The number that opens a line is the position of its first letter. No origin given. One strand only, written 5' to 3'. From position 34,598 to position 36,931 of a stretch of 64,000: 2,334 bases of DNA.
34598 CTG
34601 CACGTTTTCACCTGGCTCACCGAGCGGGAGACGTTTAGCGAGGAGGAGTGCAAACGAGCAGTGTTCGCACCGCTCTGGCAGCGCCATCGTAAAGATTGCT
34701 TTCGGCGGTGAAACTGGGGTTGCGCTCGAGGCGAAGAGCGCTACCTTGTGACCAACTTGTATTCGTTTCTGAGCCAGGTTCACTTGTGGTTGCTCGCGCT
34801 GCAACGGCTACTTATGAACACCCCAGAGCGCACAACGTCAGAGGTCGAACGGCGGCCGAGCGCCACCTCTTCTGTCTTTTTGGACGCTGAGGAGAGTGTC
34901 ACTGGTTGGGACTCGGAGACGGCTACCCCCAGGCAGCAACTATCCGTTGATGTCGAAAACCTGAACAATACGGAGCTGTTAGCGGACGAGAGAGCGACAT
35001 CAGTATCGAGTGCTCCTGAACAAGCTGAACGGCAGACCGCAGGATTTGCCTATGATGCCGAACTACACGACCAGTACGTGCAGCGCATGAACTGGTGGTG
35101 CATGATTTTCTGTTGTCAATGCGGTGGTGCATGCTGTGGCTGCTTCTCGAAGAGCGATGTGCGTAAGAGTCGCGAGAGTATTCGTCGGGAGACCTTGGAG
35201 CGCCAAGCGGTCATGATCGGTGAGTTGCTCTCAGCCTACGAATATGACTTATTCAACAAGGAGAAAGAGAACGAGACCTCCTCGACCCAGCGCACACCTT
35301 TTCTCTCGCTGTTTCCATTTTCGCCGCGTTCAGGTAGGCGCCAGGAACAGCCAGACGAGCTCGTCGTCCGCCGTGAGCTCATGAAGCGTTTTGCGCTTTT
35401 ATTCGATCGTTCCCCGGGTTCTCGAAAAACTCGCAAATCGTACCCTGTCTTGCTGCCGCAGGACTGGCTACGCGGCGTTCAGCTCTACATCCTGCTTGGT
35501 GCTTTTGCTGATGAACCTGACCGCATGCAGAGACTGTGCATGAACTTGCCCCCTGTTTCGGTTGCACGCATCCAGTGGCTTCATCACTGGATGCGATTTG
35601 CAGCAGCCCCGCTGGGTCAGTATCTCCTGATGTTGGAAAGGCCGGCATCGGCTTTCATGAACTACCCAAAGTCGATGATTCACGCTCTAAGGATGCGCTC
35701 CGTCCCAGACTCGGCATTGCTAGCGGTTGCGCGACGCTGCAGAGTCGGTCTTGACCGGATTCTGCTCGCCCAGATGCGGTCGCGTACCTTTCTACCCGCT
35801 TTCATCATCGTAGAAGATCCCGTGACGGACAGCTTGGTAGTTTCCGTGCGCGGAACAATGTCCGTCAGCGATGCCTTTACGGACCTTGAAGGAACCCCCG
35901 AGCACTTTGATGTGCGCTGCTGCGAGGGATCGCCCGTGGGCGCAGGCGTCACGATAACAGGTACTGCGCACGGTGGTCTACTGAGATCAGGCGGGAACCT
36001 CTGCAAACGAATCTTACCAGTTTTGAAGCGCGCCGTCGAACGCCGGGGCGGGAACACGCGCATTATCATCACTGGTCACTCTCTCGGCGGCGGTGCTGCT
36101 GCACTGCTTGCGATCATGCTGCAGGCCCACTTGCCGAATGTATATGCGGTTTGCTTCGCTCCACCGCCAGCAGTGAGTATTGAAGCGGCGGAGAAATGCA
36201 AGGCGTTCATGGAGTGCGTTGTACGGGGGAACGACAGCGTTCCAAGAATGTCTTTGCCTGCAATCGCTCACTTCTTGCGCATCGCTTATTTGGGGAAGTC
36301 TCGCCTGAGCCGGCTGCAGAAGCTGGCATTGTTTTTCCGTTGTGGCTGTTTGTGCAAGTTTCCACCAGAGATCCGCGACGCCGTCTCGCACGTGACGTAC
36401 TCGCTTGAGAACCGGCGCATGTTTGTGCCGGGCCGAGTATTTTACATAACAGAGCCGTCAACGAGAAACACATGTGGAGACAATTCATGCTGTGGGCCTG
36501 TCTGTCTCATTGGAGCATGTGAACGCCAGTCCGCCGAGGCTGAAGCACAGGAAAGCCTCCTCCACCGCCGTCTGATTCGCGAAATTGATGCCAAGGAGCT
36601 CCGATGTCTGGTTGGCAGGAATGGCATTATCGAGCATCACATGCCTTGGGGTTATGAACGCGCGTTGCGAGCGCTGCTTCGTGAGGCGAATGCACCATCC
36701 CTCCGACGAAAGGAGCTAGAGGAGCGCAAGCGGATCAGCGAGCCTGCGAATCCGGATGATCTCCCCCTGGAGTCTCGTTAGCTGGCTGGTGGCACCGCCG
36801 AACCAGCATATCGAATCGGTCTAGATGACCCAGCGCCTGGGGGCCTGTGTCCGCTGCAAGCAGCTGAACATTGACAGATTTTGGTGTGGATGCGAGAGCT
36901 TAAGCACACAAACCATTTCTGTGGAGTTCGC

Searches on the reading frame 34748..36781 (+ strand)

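Call 6: search_protein_families(library=pfam, proteins=[window:34748-36781:+], max_evalue=0.1)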
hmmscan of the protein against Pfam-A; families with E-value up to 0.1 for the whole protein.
window:34748-36781:+ (677 aa): 6 families
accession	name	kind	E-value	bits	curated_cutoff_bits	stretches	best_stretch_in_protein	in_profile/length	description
PF01764.32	Lipase_3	-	2.7e-18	66.6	22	1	364-503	1-137/140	Lipase (class 3)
PF12697.13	Abhydrolase_6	-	0.013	16.6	26.3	1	417-484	63-101/217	Alpha/beta hydrolase family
PF12146.15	Hydrolase_4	-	0.028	14.2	27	1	429-477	68-114/239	Serine aminopeptidase, S33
PF00561.26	Abhydrolase_1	-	0.03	14.4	25.8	1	430-478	62-110/245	alpha/beta hydrolase fold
PF03853.21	YjeF_N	-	0.074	13.5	24.9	0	423-495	13-85/169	YjeF-related protein N-terminus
PF07819.20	PGAP1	-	0.085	13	24.3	0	410-463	63-116/233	PGAP1-like alpha/beta domain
